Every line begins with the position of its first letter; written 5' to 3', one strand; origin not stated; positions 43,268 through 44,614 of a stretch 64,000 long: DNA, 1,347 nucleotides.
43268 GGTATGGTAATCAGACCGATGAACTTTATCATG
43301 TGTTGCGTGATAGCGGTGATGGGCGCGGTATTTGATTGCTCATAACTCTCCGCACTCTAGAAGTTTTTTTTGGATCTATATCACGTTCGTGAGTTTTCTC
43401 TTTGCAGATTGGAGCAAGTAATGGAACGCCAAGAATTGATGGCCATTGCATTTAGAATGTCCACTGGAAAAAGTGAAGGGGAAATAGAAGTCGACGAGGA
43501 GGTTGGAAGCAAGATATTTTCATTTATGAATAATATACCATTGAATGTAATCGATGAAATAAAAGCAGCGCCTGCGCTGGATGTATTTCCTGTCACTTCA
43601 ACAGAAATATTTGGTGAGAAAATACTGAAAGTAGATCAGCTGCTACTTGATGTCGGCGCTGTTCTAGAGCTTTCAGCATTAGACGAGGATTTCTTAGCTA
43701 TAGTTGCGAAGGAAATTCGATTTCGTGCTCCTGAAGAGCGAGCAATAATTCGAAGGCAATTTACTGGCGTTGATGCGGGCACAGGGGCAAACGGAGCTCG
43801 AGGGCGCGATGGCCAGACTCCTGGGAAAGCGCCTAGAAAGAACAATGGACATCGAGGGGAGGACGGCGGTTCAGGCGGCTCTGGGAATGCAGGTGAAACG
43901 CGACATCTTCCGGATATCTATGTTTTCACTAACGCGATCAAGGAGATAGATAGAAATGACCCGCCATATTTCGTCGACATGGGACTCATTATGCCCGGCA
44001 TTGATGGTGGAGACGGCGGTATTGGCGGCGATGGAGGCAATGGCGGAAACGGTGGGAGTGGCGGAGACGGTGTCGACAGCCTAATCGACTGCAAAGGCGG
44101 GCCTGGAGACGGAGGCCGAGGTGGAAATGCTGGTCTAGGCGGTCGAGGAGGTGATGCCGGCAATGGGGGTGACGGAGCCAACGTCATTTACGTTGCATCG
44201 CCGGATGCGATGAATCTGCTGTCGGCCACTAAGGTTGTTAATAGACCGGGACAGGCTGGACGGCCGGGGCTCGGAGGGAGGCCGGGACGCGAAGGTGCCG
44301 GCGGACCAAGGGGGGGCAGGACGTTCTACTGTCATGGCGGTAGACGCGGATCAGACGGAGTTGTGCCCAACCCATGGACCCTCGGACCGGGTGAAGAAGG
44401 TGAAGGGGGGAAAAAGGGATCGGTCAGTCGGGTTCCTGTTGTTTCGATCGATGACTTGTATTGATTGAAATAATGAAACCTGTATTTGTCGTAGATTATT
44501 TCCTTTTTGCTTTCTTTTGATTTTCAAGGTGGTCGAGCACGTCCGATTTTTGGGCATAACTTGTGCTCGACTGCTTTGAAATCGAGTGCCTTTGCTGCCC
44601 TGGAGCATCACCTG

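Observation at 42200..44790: Low-GC islet with a divergent gene pair: a 300-aa unknown protein and a cytoplasmic glycine-rich collagen-like protein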

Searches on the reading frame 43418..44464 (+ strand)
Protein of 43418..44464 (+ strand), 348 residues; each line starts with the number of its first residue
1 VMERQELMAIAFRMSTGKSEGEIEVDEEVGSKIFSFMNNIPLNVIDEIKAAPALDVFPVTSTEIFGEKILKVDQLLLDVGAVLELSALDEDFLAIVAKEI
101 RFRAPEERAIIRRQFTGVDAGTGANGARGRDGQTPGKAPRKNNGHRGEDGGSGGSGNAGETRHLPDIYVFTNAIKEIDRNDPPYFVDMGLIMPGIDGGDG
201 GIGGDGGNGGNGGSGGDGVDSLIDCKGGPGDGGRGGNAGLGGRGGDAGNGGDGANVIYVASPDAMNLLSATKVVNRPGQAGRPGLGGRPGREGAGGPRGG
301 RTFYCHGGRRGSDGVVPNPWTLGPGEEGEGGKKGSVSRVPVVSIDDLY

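Call 3: search_protein_families(library=pfam, proteins=[window:43418-44464:+], max_evalue=0.1)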
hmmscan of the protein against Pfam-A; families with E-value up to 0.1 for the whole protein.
window:43418-44464:+ (348 aa): 0 families

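Call 4: search_protein_families(library=padloc, proteins=[window:43418-44464:+], max_evalue=1)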
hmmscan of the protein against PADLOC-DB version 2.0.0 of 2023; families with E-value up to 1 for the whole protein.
window:43418-44464:+ (348 aa): 0 families

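Call 5: search_protein_families(library=ncbifam, proteins=[window:43418-44464:+], max_evalue=1)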
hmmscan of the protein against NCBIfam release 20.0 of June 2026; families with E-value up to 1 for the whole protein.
window:43418-44464:+ (348 aa): 0 families

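Call 7: find_homologous_proteins(query=window:43418-44464:+, max_evalue=0.01)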
Query window:43418-44464:+ (348 aa): 74 proteins with E <= 0.01 among 8000 candidates.
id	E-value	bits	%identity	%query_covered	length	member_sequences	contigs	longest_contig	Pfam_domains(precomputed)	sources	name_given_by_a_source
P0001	2.8e-222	756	100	100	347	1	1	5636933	-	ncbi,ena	-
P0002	3.4e-68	249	44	86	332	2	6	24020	-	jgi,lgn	-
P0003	4.0e-59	219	41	91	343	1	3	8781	-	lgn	-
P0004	1.5e-55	207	45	89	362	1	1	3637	-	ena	-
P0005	5.8e-51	192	41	89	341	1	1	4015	-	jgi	jgi:hypothetical protein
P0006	4.6e-50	189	41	85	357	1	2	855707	-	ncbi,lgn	ncbi:MAG: hypothetical protein V4472_02610 [Pseudomonadota bacterium]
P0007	1.4e-49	187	41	89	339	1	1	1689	-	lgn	-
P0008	2.2e-49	187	41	89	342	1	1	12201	-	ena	-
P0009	1.4e-46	177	35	100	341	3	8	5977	-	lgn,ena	-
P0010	2.7e-46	177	39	90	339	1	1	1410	-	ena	-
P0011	7.1e-46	175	40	88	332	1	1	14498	-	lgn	-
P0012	5.8e-44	169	37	89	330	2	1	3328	-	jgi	jgi:hypothetical protein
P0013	3.8e-40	156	38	84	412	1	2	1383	-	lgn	-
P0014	7.4e-39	152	37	86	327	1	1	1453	-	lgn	-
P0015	7.6e-39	152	41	77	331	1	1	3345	-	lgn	-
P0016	7.0e-38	149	39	84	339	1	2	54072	-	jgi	jgi:hypothetical protein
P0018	2.9e-36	144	31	65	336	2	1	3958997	-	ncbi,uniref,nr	ncbi:hypothetical protein [Sphingomonas ginsenosidivorax]|uniref:hypothetical protein n=1 Tax=Sphing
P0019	2.9e-35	140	37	76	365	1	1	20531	-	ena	-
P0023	1.9e-33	134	33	88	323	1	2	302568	-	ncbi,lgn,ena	-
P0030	1.5e-28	118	34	66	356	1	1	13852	-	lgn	-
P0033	2.3e-26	111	32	87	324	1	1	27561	-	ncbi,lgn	-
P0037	6.6e-23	100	36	62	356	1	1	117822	-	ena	-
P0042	1.1e-21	95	31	67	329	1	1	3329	-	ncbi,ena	-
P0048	1.7e-19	88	-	-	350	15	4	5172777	-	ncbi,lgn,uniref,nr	ncbi:hypothetical protein [Sphingobium yanoikuyae]|uniref:hypothetical protein n=1 Tax=Sphingobium y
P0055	1.2e-11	62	30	85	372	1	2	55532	-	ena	-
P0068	1.2e-3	36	-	-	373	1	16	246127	-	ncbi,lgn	ncbi:hypothetical protein [Methylobacterium sp. JK268]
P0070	1.4e-3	36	-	-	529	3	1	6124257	-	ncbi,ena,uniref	ncbi:hypothetical protein [uncultured Draconibacterium sp.]|uniref:hypothetical protein n=1 Tax=uncu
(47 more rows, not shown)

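Call 9: find_encoding_contigs(protein=P0002, flank=6000, max_places=3)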
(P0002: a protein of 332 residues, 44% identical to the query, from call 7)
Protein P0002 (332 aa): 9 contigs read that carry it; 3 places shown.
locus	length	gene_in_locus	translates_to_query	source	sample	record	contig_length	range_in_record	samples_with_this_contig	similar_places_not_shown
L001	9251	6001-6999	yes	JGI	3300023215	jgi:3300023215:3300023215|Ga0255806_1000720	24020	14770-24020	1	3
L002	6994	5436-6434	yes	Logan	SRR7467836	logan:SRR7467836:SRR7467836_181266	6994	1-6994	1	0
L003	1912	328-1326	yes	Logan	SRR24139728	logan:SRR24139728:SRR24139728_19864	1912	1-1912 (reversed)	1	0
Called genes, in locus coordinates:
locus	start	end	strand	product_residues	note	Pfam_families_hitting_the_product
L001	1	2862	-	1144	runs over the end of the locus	PF00271:Helicase_C (faint), PF04313:HSDR_N (weak), PF00270:DEAD (weak), PF04851:ResIII, PF18766:SWI2_SNF2, PF08463:EcoEI_R_C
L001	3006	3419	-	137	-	-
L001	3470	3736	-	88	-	-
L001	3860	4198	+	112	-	-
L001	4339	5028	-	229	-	PF01527:HTH_Tnp_1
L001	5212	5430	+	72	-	-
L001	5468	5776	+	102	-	-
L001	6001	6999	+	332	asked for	-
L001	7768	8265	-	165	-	PF01914:MarC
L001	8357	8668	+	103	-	PF01475:FUR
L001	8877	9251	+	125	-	?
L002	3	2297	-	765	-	?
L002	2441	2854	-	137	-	-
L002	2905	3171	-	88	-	-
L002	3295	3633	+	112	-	-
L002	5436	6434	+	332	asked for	-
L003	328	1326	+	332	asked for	-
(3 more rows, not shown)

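Call 12: find_encoding_contigs(protein=P0001, flank=1000, max_places=2)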
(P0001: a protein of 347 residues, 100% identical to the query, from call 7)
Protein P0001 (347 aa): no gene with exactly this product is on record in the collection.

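Call 25: find_encoding_contigs(protein=P0006, flank=6000, max_places=2)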
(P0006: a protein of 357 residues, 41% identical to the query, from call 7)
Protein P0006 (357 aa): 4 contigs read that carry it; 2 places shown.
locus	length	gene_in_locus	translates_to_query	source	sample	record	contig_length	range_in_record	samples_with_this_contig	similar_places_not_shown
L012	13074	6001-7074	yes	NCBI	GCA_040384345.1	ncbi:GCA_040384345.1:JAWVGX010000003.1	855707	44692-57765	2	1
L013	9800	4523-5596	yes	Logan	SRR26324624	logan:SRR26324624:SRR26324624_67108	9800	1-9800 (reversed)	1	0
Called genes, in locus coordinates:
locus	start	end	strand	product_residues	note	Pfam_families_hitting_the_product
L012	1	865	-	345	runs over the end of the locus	PF08240:ADH_N, PF16912:Glu_dehyd_C (weak), PF00107:ADH_zinc_N, PF13602:ADH_zinc_N_2 (faint)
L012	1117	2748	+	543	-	PF01301:Glyco_hydro_35 (faint), PF02449:Glyco_hydro_42, PF18120:DUF5597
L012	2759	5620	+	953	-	PF13802:Gal_mutarotas_2, PF07691:PA14 (weak), PF01055:Glyco_hydro_31_2nd, PF21365:Glyco_hydro_31_3rd, PF17137:DUF5110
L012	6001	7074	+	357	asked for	-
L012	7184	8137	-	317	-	-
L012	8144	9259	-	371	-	PF02463:SMC_N (faint), PF13175:AAA_15, PF13476:AAA_23, PF13555:AAA_29 (weak), PF13304:AAA_21, PF13175:AAA_15, PF12476:DUF3696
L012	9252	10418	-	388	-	PF03235:GmrSD_N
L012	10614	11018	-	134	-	-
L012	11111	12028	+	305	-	-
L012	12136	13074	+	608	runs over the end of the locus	PF08269:dCache_2, PF17200:sCache_2, PF17201:Cache_3-Cache_2, PF00672:HAMP, PF00015:MCPsignal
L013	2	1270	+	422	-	?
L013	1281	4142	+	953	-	PF13802:Gal_mutarotas_2, PF07691:PA14 (weak), PF01055:Glyco_hydro_31_2nd, PF21365:Glyco_hydro_31_3rd, PF17137:DUF5110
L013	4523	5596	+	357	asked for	-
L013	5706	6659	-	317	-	-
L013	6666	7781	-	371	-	PF02463:SMC_N (faint), PF13175:AAA_15, PF13476:AAA_23, PF13555:AAA_29 (weak), PF13304:AAA_21, PF13175:AAA_15, PF12476:DUF3696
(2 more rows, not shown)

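Call 26: find_encoding_contigs(protein=P0018, flank=6000, max_places=2)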
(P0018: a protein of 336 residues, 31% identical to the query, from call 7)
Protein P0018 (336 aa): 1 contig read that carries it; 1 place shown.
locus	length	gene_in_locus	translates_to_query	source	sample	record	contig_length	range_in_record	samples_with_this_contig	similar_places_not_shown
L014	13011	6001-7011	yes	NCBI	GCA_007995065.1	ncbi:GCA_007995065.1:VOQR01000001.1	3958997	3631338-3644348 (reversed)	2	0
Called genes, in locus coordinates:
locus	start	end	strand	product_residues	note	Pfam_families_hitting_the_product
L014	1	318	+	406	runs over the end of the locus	PF00764:Arginosuc_synth, PF20979:Arginosuc_syn_C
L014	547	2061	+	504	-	PF00890:FAD_binding_2 (weak), PF01266:DAO, PF01494:FAD_binding_3, PF01946:Thi4 (weak), PF07992:Pyr_redox_2 (weak), PF13450:NAD_binding_8, PF01593:Amino_oxidase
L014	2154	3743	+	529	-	-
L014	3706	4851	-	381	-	PF04339:FemAB_like, PF13480:Acetyltransf_6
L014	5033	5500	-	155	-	PF14588:YjgF_endoribonc, PF01042:Ribonuc_L-PSP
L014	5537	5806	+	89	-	-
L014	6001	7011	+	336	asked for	-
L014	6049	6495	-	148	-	-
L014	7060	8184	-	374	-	PF00226:DnaJ, PF01556:DnaJ_C, PF15777:Anti-TRAP (faint), PF00684:DnaJ_CXXCXGXG, PF27439:DnaJ_C_2 (weak)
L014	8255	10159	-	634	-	PF00012:HSP70, PF06723:MreB_Mbl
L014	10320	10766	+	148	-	PF04314:LpqE-like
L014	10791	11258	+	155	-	-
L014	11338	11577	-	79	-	-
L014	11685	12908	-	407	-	PF00291:PALP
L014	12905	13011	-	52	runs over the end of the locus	-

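Call 28: find_encoding_contigs(protein=P0048, flank=6000, max_places=3)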
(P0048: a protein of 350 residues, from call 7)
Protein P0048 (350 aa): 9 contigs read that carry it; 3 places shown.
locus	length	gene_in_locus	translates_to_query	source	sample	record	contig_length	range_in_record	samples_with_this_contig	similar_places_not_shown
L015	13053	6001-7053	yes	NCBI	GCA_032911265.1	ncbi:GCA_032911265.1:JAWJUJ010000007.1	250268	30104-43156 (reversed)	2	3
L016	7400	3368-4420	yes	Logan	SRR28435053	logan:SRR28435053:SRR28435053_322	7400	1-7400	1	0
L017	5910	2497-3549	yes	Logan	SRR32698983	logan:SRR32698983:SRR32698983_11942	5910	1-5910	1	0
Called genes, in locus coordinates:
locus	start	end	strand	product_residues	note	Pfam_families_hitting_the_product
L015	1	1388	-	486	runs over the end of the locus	PF03600:CitMHS (weak)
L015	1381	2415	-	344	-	PF01734:Patatin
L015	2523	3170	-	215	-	PF03379:CcmB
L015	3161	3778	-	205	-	PF00005:ABC_tran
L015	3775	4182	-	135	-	PF06262:Zincin_1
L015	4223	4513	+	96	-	PF01329:Pterin_4a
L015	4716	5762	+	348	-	PF01212:Beta_elim_lyase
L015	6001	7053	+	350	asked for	-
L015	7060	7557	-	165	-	-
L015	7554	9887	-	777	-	PF01734:Patatin, PF11856:DUF3376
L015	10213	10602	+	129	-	-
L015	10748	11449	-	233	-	PF03372:Exo_endo_phos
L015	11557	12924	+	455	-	PF18073:Zn_ribbon_LapB, PF00154:RecA_N (weak), PF03796:DnaB_C (faint), PF06745:ATPase, PF13481:AAA_25, PF23442:DUF7125 (weak), PF13401:AAA_22 (weak), PF13541:ChlI (weak)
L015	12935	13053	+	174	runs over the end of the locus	PF02674:Colicin_V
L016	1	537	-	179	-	?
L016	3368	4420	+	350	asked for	-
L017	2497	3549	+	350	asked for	-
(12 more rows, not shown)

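Call 29: find_encoding_contigs(protein=P0023, flank=6000, max_places=2)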
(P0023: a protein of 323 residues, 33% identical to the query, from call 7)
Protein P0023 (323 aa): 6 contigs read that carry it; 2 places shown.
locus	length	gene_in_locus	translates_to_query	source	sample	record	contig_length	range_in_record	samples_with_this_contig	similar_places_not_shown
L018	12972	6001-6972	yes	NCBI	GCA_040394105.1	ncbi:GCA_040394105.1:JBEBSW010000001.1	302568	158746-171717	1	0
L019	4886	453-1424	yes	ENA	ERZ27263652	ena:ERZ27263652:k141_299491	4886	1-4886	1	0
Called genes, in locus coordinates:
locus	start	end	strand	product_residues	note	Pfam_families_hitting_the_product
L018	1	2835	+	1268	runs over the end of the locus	PF18076:FGAR-AT_N, PF18072:FGAR-AT_linker, PF02769:AIRS_C, PF22689:FGAR-AT_PurM_N-like, PF02769:AIRS_C, PF13507:GATase_5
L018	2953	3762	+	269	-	PF03167:UDG (faint)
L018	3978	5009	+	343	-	-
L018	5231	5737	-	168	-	-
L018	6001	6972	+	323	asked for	-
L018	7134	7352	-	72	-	-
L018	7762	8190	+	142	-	-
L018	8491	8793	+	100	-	-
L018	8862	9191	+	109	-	-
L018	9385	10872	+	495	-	PF00912:Transgly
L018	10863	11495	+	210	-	-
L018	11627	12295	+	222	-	-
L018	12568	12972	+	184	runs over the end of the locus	PF00300:His_Phos_1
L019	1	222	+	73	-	?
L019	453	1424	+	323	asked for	-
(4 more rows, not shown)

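Call 30: predict_structure(alignment_id=A1)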
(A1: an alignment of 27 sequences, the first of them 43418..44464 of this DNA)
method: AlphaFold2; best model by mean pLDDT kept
length: 348 residues; sequences in the alignment: 27
mean_pLDDT: 90.6   pTM: 0.76
mean pLDDT of the five models: 90.6, 89.3, 88.8, 88.8, 88.7
residues with pLDDT >= 90: 284; 70-90: 27; 50-70: 10; < 50: 27
segments of 3 or more residues with pLDDT < 50: 1-6, 11-27, 29-32
pLDDT, mean of each block of 10 residues (from residue 1): 48 47 46 63 96 98 98 98 97 98 97 93 98 89 93 98 97 95 95 97 98 94 90 97 98 97 95 96 98 96 90 96 97 96 93
secondary structure, 60 per line:
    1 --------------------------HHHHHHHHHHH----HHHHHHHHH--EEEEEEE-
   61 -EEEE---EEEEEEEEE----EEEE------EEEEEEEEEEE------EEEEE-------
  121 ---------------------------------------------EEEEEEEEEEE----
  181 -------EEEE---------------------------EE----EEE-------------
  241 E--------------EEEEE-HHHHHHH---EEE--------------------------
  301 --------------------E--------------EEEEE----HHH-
elements in order: H27-37 H42-50 E53-59 E62-65 E69-77 E82-85 E92-102 E109-113 E166-176 E188-191 E225-227 E256-260 H262-268 E272-274 E336-340

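Call 33: fold_search(model_id=the predicted structure, library=pdb)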
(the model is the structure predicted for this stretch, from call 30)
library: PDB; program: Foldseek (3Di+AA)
matches with E <= 10: 96; with E <= 0.001: 2
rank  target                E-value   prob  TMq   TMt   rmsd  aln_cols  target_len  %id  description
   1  7jjv_B                1.8e-05  0.38  0.09  0.21  30.9       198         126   27  Crystal waters on the nine polyproline type II helical bundle springtail antifreeze protein from Granisotoma rainieri  (released 2021-01-27)
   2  7jjv_A                1.3e-04  0.15  0.08  0.16  28.7       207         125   23  Crystal waters on the nine polyproline type II helical bundle springtail antifreeze protein from Granisotoma rainieri  (released 2021-01-27)
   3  3bog_A                2.0e-02  0.30  0.09  0.37  18.5       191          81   17  Snow Flea Antifreeze Protein Quasi-racemate (released 2008-09-23)
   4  2pne                  2.6e-02  0.08  0.06  0.23  22.5       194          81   18  Crystal Structure of the Snow Flea Antifreeze Protein (released 2008-04-29)
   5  9xur_A                1.9e-01  0.01  0.06  0.05  13.7       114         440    6  ADPG-bound ADP-Glucose Pyrophosphorylase (released 2026-04-08)
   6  7qpk_B                3.3e-01  0.02  0.13  0.12  33.2       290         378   13  Structure of the A-region of Awp14 from Candida glabrata (released 2023-01-18)
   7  5awf_E                3.8e-01  0.00  0.07  0.07  31.9       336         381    6  Crystal structure of SufB-SufC-SufD complex from Escherichia coli (released 2015-11-11)
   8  5ny0                  4.7e-01  0.01  0.12  0.12  31.1       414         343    9  L. reuters 100-23 SRRP (released 2018-03-21)
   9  5hzw_A                7.6e-01  0.01  0.08  0.05  27.4       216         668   11  Crystal structure of the orphan region of human endoglin/CD105 in complex with BMP9 (released 2017-06-07)
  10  6k0s_A                7.6e-01  0.01  0.09  0.07  31.4       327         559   11  Catalytic domain of GH87 alpha-1,3-glucanase D1069A in complex with nigerose (released 2019-12-25)
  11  7bwx_A                1.2e+00  0.03  0.15  0.22  26.6       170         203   13  Crystal structure of ice-binding protein from an Antarctic ascomycete, Antarctomyces psychrotrophicus. (released 2020-05-27)
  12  3uyu_A                1.4e+00  0.01  0.09  0.12  18.1       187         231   10  Structural basis for the antifreeze activity of an ice-binding protein (LeIBP) from Arctic yeast (released 2012-02-15)
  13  3ult_A                1.4e+00  0.01  0.06  0.12  26.1       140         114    7  Crystal structure of an ice-binding protein from the perennial ryegrass, Lolium perenne (released 2012-02-15)
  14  4yza_B                1.4e+00  0.01  0.08  0.11  25.9       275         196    8  C. bescii Family 3 pectate lyase double mutant K108A/Q111A in complex with trigalacturonic acid (released 2015-12-23)
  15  6k0p_A                1.4e+00  0.01  0.10  0.07  32.0       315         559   10  Catalytic domain of GH87 alpha-1,3-glucanase D1045A in complex with nigerose (released 2019-12-25)
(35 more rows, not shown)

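Call 34: search_solved_structures(query=A1, max_evalue=1, show_alignments=2)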
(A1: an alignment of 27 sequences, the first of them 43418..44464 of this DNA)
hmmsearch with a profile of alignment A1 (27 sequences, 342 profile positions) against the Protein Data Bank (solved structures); distinct sequences matched with E-value up to 1: 20.
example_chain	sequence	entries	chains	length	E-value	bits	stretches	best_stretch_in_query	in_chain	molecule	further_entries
8ubg_A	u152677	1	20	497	0.00021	23.7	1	188-246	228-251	DpHF19,Green fluorescent protein (Fragment)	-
7xez_A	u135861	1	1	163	0.0025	20.2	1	187-247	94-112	Histone acetyltransferase p300,NUT family member 1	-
6v8i_BN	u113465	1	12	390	0.0046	19.3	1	105-155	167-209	Fiber Upper, gp68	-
7lyb_M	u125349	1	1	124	0.01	18.2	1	226-252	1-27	Isoform 7 of Breast cancer type 1 susceptibility protein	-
3p8c_D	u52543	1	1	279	0.011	18.1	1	224-244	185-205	Wiskott-Aldrich syndrome protein family member 1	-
9wxp_CJ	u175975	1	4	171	0.022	17.1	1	227-329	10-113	Collagen alpha-1(IX) chain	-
7usc_C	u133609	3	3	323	0.045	16.1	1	224-243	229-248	Wiskott-Aldrich syndrome protein family member 1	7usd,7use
8ejd_c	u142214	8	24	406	0.067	15.5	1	190-205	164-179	Glycoprotein G2 | Glycoprotein G2, 2-dehydro-3-deoxyphosphogluconate aldolase/4-hydroxy-2-oxoglutarate aldol | Glycoprotein GP2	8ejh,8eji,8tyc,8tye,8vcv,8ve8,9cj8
8ejf_a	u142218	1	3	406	0.068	15.5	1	190-205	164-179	Glycoprotein GP2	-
9cj7_c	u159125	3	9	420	0.076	15.3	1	190-205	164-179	Glycoprotein G2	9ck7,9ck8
9fgq_K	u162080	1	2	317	0.11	14.8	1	262-295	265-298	Cell division cycle protein 27 homolog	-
7sgd_A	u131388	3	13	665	0.13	14.5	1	190-205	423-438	Josiah GPCysR4 I53-50A | Josiah GPCysR4-I53-50A - nanoparticle component | GPC-I53-50A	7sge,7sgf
7k5k_A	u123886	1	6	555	0.18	14.1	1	225-266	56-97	M17 leucyl aminopeptidase, putative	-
8oir_Aa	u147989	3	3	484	0.2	14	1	225-242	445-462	Peptide chain release factor 1, mitochondrial | Peptide chain release factor 1, mitochondrial,mtRF1(AAQ)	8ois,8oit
9wxp_CK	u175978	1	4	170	0.26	13.6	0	227-329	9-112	Collagen type IX alpha 2 chain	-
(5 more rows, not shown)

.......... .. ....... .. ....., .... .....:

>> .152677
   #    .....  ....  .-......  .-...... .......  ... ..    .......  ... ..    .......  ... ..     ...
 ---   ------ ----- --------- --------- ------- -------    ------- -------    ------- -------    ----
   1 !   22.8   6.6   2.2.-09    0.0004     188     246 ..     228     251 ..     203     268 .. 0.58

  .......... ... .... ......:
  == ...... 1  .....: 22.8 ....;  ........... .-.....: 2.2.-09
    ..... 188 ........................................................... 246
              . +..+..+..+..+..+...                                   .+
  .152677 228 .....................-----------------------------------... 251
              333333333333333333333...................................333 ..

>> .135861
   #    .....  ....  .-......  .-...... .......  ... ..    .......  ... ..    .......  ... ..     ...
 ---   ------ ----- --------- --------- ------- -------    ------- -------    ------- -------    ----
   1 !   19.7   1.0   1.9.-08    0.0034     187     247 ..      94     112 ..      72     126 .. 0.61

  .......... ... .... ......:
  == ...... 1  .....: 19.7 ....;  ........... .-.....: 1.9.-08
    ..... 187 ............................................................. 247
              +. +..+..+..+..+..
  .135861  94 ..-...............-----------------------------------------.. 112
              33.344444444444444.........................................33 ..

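Call 40: search_protein_representatives(alignment_id=A1)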
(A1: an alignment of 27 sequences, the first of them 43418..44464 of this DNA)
Query: 27 sequences, 342 profile positions. Proteins with E-value up to 0.001 (for the whole library): 3035; up to 1e-10: 1209; up to 1e-30: 364. The best 150 are listed.
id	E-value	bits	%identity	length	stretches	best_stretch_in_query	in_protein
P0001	1.8e-99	349.5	-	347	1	9-341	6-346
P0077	3.1e-99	348.7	-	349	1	10-341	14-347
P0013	2.6e-94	332.6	-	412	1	9-340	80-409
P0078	6.7e-94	331.2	-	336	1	27-338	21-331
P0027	1.8e-92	326.5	-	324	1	28-339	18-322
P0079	5.8e-89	315.0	-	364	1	25-341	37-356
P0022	1.6e-88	313.5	-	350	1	1-339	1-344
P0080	6.2e-88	311.6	-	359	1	13-341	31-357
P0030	4.6e-87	308.7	-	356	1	8-339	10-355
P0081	1.1e-85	304.1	-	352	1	35-341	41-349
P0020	6.1e-85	301.7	-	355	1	6-341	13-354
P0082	1.2e-84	300.8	-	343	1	8-334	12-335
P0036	1.4e-84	300.6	-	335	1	8-341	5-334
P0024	2.7e-84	299.6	-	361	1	1-341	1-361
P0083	3.9e-83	295.8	-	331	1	29-341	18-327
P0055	2.6e-80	286.5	-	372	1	20-334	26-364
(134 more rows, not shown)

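Call 43: search_protein_families(library=phrogs, proteins=[window:43421-44464:+], max_evalue=0.1)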
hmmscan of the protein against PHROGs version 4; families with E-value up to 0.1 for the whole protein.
window:43421-44464:+ (347 aa): 1 family
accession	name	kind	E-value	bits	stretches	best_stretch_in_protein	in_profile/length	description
phrog_6320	-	tail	0.031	14.1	1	115-158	76-119/745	tail fiber protein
